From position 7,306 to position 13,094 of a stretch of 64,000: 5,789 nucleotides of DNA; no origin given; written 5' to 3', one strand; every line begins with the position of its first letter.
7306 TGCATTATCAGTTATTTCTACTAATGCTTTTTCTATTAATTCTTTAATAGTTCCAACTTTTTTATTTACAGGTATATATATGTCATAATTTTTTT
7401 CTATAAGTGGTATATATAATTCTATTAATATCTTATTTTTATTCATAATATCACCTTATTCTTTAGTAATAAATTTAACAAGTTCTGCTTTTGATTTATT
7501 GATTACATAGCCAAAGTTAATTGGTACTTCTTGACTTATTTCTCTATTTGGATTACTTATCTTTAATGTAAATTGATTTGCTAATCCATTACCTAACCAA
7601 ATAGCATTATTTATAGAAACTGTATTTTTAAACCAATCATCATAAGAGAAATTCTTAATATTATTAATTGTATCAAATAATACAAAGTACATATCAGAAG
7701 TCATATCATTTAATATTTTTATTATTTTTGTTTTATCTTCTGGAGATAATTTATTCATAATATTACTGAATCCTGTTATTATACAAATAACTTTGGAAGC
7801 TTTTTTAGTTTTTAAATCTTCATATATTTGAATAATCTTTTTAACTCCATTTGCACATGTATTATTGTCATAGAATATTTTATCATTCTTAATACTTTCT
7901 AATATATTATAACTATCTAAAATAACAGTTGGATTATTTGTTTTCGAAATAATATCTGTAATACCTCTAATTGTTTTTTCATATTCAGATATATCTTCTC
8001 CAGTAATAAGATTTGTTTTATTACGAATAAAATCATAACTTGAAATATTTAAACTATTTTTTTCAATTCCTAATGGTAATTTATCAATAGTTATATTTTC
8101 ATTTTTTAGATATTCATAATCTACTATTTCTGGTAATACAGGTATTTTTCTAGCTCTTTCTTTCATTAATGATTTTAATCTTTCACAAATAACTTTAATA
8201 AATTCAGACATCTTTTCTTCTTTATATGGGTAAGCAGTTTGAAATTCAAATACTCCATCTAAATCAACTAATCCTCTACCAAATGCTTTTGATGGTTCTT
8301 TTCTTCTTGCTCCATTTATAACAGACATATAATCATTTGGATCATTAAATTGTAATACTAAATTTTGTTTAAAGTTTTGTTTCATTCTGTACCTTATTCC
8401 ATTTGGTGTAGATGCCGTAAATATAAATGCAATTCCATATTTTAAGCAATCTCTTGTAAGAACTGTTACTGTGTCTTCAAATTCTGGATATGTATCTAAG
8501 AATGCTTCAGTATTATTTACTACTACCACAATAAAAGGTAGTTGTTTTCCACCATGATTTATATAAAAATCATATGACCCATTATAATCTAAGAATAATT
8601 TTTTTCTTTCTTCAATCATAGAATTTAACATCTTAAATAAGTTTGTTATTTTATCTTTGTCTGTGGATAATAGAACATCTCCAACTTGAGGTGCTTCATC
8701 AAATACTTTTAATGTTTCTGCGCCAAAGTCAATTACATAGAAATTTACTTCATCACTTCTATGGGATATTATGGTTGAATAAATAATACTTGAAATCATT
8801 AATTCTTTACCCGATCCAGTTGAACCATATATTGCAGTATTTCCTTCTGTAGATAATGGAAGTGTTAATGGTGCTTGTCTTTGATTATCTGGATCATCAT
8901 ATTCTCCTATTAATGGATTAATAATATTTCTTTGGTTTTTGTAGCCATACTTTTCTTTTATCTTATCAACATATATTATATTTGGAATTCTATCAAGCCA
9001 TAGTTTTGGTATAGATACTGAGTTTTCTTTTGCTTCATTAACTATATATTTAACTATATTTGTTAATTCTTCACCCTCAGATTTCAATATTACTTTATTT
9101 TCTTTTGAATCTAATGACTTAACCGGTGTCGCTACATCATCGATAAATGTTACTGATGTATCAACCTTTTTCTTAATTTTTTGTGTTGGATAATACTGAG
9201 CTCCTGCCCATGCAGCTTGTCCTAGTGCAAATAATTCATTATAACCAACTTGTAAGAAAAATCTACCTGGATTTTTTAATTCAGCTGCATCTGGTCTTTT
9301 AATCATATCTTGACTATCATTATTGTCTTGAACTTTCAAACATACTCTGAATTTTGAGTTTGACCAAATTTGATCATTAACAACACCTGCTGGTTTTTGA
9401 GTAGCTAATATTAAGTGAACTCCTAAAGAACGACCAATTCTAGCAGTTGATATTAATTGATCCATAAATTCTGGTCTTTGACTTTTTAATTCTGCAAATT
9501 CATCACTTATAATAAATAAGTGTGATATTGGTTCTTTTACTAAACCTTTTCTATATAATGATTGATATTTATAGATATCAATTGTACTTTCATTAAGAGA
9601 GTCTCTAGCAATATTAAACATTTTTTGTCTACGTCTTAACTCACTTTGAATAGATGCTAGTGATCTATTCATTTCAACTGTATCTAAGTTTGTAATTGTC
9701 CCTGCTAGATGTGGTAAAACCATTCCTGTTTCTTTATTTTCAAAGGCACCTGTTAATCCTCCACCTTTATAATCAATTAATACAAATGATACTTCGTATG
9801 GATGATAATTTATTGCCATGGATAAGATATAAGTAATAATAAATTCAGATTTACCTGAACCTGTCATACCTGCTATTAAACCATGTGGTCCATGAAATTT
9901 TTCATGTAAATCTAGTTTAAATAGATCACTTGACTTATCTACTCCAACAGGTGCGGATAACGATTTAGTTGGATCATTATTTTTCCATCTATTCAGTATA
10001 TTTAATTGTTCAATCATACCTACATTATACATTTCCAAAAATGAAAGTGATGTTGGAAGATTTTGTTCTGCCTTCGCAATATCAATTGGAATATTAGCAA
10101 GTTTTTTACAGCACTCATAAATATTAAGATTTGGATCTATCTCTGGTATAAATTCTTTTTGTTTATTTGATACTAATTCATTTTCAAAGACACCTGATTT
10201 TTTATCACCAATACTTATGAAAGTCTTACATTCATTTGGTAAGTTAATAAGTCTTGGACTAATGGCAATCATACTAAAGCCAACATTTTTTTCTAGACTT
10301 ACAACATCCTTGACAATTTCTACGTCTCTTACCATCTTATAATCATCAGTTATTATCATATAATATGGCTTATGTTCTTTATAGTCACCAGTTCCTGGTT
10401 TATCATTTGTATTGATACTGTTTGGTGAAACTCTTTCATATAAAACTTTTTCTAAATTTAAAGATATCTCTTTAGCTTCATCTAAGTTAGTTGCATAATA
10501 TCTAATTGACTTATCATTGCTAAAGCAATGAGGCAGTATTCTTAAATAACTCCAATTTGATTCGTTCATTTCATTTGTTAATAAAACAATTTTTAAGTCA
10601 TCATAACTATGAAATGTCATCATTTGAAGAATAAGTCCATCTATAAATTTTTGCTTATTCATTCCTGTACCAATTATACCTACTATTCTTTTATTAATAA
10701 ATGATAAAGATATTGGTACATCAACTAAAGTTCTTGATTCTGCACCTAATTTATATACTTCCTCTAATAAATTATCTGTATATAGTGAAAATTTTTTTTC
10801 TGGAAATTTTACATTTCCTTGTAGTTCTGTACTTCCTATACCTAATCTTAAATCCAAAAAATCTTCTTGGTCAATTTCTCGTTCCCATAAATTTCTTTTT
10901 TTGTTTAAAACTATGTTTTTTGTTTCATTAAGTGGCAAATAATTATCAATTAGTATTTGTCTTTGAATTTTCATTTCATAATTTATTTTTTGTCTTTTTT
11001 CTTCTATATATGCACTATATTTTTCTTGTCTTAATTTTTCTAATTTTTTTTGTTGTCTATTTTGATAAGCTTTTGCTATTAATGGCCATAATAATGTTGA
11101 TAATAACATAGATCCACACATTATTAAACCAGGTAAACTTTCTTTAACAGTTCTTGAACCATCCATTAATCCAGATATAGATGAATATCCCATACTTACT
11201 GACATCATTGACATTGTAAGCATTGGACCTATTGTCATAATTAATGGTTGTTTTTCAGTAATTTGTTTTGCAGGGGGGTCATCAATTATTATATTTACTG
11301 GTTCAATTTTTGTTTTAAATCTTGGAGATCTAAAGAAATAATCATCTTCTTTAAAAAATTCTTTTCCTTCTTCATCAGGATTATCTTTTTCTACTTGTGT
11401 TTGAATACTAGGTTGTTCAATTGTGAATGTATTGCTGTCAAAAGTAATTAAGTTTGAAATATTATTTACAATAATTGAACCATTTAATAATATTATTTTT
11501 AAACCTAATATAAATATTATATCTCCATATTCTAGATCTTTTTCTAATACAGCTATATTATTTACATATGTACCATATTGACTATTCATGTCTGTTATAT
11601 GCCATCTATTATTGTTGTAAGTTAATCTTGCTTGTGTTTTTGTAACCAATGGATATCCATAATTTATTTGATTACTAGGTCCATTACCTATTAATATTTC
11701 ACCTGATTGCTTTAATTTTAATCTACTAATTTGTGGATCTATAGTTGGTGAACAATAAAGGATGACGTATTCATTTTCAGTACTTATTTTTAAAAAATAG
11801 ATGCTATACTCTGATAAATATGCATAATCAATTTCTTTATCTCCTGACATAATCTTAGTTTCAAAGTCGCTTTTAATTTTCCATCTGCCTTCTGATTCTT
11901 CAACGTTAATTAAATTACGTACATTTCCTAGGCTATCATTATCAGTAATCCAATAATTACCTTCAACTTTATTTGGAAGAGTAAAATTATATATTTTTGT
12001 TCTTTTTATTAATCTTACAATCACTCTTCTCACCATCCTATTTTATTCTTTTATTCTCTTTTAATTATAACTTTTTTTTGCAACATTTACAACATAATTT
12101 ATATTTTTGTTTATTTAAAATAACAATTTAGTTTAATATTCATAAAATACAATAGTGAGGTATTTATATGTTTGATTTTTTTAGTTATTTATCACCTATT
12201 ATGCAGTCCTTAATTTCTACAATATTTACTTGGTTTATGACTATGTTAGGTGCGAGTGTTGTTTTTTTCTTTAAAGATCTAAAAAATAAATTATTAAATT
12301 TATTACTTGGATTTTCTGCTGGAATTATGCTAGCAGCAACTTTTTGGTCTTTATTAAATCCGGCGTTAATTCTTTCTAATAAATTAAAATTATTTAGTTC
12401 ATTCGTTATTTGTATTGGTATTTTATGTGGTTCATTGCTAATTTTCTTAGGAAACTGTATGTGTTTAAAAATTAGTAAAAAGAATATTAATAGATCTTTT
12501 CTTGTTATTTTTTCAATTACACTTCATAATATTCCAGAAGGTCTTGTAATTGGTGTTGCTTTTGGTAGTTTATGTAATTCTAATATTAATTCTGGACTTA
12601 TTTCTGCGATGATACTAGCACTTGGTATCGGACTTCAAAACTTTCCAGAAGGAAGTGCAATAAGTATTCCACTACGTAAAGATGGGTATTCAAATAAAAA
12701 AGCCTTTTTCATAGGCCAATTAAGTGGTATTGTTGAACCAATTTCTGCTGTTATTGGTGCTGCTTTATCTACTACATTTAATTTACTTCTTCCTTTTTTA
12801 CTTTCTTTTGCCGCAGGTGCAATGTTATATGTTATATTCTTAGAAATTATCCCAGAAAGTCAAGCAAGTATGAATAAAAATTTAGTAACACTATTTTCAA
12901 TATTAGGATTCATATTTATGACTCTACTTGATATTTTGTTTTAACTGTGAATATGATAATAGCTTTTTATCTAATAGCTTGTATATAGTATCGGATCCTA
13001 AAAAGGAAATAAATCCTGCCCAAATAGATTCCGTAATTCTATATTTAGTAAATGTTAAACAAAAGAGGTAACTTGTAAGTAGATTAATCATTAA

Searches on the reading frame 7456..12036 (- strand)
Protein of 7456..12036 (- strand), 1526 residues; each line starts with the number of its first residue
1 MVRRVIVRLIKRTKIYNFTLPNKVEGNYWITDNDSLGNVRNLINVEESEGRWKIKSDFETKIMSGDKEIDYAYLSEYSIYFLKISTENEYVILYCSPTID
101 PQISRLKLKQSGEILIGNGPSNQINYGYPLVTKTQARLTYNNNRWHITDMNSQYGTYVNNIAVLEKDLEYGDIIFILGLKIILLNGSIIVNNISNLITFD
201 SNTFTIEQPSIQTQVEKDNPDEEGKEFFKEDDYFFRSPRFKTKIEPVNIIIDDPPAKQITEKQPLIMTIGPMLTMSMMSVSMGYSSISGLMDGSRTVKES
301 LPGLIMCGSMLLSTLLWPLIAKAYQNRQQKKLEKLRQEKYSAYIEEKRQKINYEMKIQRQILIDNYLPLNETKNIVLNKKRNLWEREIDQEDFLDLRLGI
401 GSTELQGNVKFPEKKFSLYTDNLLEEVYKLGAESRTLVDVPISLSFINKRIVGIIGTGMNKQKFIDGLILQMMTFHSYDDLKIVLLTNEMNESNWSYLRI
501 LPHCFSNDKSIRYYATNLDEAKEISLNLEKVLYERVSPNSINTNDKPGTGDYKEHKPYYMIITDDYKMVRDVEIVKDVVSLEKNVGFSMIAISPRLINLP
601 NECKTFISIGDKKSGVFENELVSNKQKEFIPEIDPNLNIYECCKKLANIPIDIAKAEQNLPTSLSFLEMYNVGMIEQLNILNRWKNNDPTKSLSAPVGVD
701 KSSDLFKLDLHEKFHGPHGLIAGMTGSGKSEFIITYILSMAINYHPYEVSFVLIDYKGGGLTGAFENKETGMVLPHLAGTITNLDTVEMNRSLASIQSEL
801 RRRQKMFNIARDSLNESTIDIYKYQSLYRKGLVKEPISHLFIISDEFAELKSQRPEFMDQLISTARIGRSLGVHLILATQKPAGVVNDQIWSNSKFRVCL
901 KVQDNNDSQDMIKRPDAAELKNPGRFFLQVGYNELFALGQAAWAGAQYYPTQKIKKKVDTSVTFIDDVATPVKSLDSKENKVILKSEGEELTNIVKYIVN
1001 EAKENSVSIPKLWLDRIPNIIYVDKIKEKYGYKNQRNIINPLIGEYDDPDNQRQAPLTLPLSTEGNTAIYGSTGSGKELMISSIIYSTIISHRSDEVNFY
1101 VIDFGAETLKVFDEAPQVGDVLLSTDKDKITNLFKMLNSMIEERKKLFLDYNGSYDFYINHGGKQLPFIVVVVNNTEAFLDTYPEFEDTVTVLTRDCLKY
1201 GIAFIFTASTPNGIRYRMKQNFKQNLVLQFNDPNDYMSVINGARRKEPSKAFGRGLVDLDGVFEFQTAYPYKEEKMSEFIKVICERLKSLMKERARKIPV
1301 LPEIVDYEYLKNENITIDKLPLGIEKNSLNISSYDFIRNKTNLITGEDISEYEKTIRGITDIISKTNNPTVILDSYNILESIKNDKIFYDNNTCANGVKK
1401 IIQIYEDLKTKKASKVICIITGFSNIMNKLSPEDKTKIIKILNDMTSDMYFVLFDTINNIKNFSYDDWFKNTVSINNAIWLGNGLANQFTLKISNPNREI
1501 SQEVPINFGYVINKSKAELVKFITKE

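Call 55: search_protein_families(library=ncbifam, proteins=[window:7456-12036:-], max_evalue=0.001)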
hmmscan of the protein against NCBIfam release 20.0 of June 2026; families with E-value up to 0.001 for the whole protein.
window:7456-12036:- (1526 aa): 5 families
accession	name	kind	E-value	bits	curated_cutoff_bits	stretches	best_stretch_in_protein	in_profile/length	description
TIGR03928.1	T7_EssCb_Firm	equivalog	3.1e-301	1002.4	778.4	1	233-1522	5-1294/1296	type VII secretion protein EssC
TIGR03924.1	T7SS_EccC_a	equivalog_domain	7.5e-104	348.8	509.15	2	252-935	2-661/673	type VII secretion protein EccCa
TIGR03925.1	T7SS_EccC_b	equivalog_domain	5.2e-72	242.9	346.55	2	994-1369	2-391/564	type VII secretion protein EccCb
NF007615.0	PRK10263.1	equivalog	7.8e-15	53.7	1566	1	688-920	985-1224/1355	DNA translocase FtsK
NF049868.1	FhaB_Rv0019c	equivalog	0.00013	22.1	125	1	105-163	80-137/158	FHA domain-containing protein FhaB/FipA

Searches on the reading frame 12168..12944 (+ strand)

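Call 55: search_protein_families(library=ncbifam, proteins=[window:12168-12944:+], max_evalue=0.001)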
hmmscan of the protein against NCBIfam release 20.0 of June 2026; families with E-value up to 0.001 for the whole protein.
window:12168-12944:+ (258 aa): 2 families
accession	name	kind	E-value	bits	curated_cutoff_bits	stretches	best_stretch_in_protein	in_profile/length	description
NF003243.0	PRK04201.1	equivalog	2.4e-27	95.9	252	1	11-257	5-264/266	zinc transporter ZupT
TIGR00820.1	zip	subfamily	0.001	18.3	231.15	0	104-205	162-257/324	ZIP zinc/iron transport family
